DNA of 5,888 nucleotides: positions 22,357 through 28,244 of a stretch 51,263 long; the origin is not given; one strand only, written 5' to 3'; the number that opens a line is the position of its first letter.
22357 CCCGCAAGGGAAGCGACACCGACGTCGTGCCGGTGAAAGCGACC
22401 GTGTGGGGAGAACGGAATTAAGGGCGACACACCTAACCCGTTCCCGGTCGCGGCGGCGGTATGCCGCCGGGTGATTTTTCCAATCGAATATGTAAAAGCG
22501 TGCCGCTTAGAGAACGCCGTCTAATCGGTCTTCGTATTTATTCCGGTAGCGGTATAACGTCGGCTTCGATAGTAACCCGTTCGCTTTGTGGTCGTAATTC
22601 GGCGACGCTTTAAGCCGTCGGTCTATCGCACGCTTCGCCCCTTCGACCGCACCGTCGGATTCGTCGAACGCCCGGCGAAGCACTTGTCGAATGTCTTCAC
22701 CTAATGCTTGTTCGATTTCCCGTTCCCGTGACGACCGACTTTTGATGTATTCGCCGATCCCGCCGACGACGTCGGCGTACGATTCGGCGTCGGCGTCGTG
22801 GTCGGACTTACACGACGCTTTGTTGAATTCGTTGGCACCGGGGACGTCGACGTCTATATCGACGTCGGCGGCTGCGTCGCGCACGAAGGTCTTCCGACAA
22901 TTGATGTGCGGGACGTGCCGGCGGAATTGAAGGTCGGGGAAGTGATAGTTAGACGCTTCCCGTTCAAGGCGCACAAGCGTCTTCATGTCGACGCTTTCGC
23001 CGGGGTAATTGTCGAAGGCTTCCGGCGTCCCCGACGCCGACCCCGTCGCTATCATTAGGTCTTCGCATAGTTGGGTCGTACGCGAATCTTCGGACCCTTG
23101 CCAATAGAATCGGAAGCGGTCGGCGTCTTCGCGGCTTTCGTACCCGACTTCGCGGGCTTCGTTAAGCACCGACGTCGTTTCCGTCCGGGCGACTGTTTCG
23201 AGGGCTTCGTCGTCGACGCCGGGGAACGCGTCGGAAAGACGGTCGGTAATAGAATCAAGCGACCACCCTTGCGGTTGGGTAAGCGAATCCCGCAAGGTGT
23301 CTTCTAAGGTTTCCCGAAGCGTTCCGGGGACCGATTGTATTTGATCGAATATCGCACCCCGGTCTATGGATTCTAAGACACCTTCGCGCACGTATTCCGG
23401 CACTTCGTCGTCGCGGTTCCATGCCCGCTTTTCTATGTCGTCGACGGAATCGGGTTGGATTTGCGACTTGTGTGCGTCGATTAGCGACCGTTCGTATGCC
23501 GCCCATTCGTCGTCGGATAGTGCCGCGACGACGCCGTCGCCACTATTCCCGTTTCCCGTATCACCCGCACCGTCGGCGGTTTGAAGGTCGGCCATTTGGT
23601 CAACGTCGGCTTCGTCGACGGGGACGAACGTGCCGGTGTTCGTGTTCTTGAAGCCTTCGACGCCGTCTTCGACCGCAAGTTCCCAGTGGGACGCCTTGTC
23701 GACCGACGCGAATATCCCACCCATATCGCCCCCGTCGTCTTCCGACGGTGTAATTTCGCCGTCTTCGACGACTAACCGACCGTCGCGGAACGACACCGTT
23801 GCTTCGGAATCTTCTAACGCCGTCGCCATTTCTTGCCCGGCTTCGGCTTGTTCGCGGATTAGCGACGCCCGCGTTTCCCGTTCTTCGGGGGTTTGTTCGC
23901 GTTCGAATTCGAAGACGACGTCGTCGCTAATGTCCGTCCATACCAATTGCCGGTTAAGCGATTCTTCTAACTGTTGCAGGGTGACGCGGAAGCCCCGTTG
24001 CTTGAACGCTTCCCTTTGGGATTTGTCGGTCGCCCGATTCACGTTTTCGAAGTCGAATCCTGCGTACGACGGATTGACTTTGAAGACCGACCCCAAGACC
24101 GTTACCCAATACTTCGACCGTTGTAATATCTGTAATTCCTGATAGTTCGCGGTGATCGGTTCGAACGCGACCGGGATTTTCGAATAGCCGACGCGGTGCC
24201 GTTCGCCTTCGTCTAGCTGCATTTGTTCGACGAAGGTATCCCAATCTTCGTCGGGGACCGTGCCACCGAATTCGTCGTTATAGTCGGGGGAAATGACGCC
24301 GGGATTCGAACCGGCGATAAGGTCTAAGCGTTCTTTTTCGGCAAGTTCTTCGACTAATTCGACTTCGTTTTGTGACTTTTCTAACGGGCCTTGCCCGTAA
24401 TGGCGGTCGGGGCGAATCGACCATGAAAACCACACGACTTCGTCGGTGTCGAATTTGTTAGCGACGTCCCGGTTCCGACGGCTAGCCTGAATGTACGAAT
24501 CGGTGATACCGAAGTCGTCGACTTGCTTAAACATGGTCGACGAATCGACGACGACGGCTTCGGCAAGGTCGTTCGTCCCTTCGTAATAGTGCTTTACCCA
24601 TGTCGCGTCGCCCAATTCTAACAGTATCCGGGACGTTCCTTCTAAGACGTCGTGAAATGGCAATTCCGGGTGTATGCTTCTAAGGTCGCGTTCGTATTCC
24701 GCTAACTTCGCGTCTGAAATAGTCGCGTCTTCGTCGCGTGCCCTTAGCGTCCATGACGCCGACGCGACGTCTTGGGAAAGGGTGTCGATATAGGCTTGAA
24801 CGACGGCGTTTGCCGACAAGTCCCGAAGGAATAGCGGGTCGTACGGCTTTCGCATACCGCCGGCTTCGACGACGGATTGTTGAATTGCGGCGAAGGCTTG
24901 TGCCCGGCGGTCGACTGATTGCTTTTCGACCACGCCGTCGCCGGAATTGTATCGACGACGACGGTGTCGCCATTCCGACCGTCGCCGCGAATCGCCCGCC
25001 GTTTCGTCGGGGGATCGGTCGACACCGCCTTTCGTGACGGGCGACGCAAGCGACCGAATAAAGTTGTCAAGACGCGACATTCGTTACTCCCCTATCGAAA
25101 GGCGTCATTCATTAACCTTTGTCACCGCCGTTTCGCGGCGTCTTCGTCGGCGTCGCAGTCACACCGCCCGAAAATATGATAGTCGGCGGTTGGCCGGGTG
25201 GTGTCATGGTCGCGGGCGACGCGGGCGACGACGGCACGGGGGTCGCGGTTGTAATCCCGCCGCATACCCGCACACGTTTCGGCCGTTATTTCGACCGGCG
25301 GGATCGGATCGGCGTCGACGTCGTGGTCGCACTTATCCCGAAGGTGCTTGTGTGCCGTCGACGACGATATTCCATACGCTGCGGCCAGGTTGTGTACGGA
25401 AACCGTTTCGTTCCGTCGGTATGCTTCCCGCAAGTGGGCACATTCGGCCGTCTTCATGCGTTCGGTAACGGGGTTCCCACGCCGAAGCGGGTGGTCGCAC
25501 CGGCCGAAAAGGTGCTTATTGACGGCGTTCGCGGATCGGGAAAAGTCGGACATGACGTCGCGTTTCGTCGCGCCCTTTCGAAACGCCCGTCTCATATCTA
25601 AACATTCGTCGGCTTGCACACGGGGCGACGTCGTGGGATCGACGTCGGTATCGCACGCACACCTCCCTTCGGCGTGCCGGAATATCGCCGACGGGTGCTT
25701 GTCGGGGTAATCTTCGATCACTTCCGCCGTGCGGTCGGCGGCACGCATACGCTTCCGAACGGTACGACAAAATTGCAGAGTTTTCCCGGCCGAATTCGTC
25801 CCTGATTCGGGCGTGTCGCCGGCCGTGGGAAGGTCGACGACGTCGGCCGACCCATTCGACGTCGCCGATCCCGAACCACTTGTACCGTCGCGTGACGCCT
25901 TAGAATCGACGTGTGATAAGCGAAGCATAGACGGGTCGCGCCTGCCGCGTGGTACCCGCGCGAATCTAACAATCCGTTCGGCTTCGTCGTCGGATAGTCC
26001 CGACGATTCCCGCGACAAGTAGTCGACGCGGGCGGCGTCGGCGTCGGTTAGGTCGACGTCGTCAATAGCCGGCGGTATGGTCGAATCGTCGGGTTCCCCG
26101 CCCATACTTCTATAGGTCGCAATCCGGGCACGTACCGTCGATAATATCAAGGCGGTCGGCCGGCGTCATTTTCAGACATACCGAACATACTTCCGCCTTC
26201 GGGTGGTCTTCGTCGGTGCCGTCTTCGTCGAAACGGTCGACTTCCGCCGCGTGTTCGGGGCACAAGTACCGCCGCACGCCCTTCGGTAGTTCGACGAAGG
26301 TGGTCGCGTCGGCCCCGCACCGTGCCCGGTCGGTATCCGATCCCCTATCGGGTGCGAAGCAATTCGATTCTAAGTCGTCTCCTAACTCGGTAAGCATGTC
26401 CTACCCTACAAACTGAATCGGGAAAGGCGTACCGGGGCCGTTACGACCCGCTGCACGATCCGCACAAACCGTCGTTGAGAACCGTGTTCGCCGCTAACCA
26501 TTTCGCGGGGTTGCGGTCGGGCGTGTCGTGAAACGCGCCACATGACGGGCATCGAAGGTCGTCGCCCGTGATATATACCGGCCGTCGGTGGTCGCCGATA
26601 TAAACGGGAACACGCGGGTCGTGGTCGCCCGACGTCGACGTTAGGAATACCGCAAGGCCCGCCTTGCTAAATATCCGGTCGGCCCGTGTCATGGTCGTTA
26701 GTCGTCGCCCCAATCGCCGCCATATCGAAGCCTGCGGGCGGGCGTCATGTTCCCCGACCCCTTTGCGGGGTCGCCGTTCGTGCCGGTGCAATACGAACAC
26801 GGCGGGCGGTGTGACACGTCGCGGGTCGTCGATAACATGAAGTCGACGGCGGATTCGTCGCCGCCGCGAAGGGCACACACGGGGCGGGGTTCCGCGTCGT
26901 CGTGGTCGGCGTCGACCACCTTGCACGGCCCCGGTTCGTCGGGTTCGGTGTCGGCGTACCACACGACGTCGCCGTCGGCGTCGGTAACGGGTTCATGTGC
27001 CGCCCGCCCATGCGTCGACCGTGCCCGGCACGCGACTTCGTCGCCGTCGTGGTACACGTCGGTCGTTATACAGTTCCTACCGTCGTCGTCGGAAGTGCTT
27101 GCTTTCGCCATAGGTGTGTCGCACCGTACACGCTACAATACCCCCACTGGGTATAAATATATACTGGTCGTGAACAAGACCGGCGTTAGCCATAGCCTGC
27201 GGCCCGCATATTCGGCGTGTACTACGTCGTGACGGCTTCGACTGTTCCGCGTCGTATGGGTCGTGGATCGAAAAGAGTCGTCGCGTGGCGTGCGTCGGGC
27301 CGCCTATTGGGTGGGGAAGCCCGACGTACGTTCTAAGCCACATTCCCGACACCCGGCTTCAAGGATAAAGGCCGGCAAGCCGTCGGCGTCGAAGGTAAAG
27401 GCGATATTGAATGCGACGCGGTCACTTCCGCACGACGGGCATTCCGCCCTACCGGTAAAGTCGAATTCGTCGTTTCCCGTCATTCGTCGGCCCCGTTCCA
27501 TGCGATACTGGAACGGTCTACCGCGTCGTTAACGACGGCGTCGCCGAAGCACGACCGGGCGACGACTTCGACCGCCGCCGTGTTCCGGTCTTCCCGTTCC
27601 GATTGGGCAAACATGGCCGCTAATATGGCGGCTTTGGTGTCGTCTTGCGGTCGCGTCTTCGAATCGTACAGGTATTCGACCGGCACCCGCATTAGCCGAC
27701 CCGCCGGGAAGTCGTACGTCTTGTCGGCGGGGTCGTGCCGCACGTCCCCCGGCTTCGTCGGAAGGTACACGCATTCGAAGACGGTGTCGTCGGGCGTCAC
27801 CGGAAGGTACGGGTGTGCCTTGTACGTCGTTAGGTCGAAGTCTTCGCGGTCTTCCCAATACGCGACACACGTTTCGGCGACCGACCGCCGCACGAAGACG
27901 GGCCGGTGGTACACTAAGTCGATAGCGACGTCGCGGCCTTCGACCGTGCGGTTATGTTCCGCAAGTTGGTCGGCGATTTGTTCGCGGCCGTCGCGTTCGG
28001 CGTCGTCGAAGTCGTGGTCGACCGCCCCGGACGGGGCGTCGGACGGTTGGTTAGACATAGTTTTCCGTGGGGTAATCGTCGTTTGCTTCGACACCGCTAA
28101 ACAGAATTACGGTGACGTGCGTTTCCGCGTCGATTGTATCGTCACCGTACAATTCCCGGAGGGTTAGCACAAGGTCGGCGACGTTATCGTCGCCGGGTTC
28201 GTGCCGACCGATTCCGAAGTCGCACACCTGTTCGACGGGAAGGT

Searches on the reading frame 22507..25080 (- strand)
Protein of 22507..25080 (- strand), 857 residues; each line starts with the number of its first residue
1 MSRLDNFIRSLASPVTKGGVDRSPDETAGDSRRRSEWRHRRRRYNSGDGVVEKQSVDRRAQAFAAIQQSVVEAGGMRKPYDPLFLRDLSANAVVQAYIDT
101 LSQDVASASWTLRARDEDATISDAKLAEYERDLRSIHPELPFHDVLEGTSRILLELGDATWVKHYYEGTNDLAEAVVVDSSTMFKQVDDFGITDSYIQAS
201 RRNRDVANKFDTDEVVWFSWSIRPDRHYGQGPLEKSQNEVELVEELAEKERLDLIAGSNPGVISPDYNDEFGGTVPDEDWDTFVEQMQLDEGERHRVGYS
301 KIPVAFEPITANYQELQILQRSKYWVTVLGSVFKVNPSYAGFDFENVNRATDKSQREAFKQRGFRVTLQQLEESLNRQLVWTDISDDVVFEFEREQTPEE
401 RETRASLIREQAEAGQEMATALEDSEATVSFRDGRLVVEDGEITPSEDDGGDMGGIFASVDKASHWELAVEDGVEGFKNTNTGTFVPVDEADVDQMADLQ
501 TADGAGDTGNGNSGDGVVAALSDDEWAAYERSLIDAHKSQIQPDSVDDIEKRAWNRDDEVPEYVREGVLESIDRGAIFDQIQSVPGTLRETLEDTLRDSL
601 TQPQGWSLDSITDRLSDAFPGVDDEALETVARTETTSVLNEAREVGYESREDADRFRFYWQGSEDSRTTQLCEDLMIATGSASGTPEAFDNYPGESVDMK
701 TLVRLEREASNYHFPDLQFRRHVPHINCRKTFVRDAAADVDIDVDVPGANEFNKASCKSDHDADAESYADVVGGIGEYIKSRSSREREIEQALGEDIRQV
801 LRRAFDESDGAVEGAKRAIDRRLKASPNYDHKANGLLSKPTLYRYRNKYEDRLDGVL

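Call 10: search_dna_similar(query=window:22507-25080:-, collection=phages, mode=protein, max_rows=15)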
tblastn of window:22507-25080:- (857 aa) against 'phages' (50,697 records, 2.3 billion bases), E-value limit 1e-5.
Records with a match: 21; places in all: 21; records where one place covers at least 80% of the query: 0.
Best place of each record, by identity: <60% 21.
By first word of the organism name: Haloarcula 12; Halorubrum 5; Haloferax 2; Halovirus 2.
By host as written in the record: Haloarcula californiae 7; Haloarcula vallismortis 3; Haloarcula hispanica 2; Haloferax sp. LR2-5 2; Halorubrum sp. s5a-3 2; Haloarcula sinaiiensis 2; Halorubrum sp. 2; Halorubrum sp. BL36 1.
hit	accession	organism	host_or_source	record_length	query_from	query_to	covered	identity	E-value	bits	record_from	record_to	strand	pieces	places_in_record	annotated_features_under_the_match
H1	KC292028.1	Haloarcula californiae tailed virus 2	Haloarcula californiae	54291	1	734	77%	45.3%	8e-85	514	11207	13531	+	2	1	23: hypothetical protein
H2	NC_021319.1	Haloarcula californiae tailed virus 2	Haloarcula californiae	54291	1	734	77%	45.3%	8e-85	514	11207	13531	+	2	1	23: portal protein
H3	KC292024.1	Haloarcula hispanica tailed virus 2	Haloarcula hispanica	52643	1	734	78%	42.7%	1e-79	487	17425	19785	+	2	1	32: hypothetical protein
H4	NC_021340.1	Haloarcula hispanica tailed virus 2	Haloarcula hispanica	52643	1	734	78%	42.7%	1e-79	487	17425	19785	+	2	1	32: portal protein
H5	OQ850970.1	Halorubrum tailed virus BLv36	Halorubrum sp. BL36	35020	529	734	24%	36.5%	4e-21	106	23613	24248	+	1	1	hypothetical protein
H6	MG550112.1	Haloferax tailed virus 1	Haloferax sp. LR2-5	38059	507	734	27%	32.8%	5e-16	89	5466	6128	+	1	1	portal protein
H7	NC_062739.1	Haloferax tailed virus 1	Haloferax sp. LR2-5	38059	507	734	27%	32.8%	5e-16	89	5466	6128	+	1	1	portal protein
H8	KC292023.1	Halorubrum tailed virus 4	Halorubrum sp. s5a-3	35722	505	734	27%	32.2%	4e-11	73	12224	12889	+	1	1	30: hypothetical protein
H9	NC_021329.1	Halorubrum tailed virus 4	Halorubrum sp. s5a-3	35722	505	734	27%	32.2%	4e-11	73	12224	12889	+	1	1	30: hypothetical protein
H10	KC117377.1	Haloarcula vallismortis tailed virus 1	Haloarcula vallismortis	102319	523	734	25%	34.8%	2e-23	113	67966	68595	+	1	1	114: head assembly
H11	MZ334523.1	Haloarcula virus HVTV-2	Haloarcula vallismortis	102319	523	734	25%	34.8%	2e-23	113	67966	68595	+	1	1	phage Mu gpF-like protein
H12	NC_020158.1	Haloarcula vallismortis tailed virus 1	Haloarcula vallismortis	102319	523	734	25%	34.8%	2e-23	113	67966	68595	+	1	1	114: head assembly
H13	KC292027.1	Halovirus HCTV-5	Haloarcula californiae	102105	520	734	25%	33.3%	1e-22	111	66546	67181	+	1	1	110: gpF-like protein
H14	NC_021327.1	Halovirus HCTV-5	Haloarcula californiae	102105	520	734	25%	33.3%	1e-22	111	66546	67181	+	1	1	110: gpF-like protein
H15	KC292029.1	Haloarcula californiae tailed virus 1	Haloarcula californiae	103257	542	734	23%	37.1%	2e-30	135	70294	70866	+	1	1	108: gpF-like protein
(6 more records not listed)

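Call 11: search_protein_families(library=pfam, proteins=[window:22507-25080:-], max_evalue=0.001)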
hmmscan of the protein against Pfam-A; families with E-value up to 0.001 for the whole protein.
window:22507-25080:- (857 aa): 2 families
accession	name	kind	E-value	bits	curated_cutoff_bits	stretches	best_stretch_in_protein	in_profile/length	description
PF04860.17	Phage_portal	-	8.7e-16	58.4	39.1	1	93-415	2-309/321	Phage portal protein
PF04233.19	Phage_Mu_F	-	8.4e-05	23.7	29.6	1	593-675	4-84/112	Phage Mu protein F like protein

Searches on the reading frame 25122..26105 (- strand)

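Call 65: search_protein_families(library=phrogs, proteins=[window:25122-26105:-], max_evalue=0.001)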
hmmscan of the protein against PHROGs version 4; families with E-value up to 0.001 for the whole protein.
window:25122-26105:- (327 aa): 0 families

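Call 71: search_protein_families(library=pfam, proteins=[window:25122-26105:-], max_evalue=0.1)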
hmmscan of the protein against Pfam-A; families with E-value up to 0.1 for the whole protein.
window:25122-26105:- (327 aa): 5 families
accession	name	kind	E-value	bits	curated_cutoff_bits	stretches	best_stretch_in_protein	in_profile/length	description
PF04967.18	HTH_10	-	0.0046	17.2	23.1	1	234-256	23-45/53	HTH DNA binding domain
PF05225.22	HTH_psq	-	0.014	15.6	20.4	1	227-258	10-40/45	helix-turn-helix, Psq domain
PF18327.6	PRODH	-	0.048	14.4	26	0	224-251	6-33/48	Proline utilization A proline dehydrogenase N-terminal domain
PF20432.4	Xre-like-HTH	-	0.057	14.2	25.8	0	31-50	41-63/63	Antitoxin Xre-like helix-turn-helix domain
PF12840.13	HTH_20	-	0.096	13.1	27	0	225-256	13-40/51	Helix-turn-helix domain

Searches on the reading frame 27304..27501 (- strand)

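Call 71: search_protein_families(library=pfam, proteins=[window:27304-27501:-], max_evalue=0.1)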
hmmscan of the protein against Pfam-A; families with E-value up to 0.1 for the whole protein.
window:27304-27501:- (65 aa): 6 families
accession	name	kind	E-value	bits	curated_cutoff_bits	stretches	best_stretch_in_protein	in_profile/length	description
PF01096.23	Zn_ribbon_TFIIS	-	0.0094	16.2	21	0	19-34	1-16/39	Transcription factor S-II (TFIIS)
PF09723.15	Zn_ribbon_8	-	0.023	15.1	34.4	0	19-29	27-37/41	Zinc ribbon domain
PF23451.1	Zn_ribbon_PaaD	-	0.031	14.4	27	0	16-29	12-25/53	PaaD zinc beta ribbon domain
PF23455.1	DUF7129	-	0.034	14.3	30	0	18-34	27-41/45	Domain of unknown function (DUF7129)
PF12760.12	Zn_ribbon_IS1595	-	0.039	14.4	25.4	0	17-31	17-30/46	Transposase zinc-ribbon domain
PF13717.11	Zn_ribbon_4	-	0.043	14.2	30.3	0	19-55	3-32/36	zinc-ribbon domain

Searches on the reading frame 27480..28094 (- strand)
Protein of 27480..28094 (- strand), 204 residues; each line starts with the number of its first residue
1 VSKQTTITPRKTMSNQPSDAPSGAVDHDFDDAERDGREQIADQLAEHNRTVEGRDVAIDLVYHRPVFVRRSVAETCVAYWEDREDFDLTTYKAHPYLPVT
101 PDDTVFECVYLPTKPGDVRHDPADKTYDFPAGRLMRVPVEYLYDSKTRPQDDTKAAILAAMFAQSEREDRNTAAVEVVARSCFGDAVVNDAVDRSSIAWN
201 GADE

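Call 65: search_protein_families(library=phrogs, proteins=[window:27480-28094:-], max_evalue=0.001)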
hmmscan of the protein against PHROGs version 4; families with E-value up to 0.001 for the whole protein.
window:27480-28094:- (204 aa): 2 families
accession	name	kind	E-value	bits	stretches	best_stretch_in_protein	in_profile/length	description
phrog_27279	-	unknown function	6.1e-32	111.7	1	22-144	4-124/131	-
phrog_17210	-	unknown function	3.7e-23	83.5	1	47-195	2-147/197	-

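Call 71: search_protein_families(library=pfam, proteins=[window:27480-28094:-], max_evalue=0.1)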
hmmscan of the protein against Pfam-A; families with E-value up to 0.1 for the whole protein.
window:27480-28094:- (204 aa): 0 families
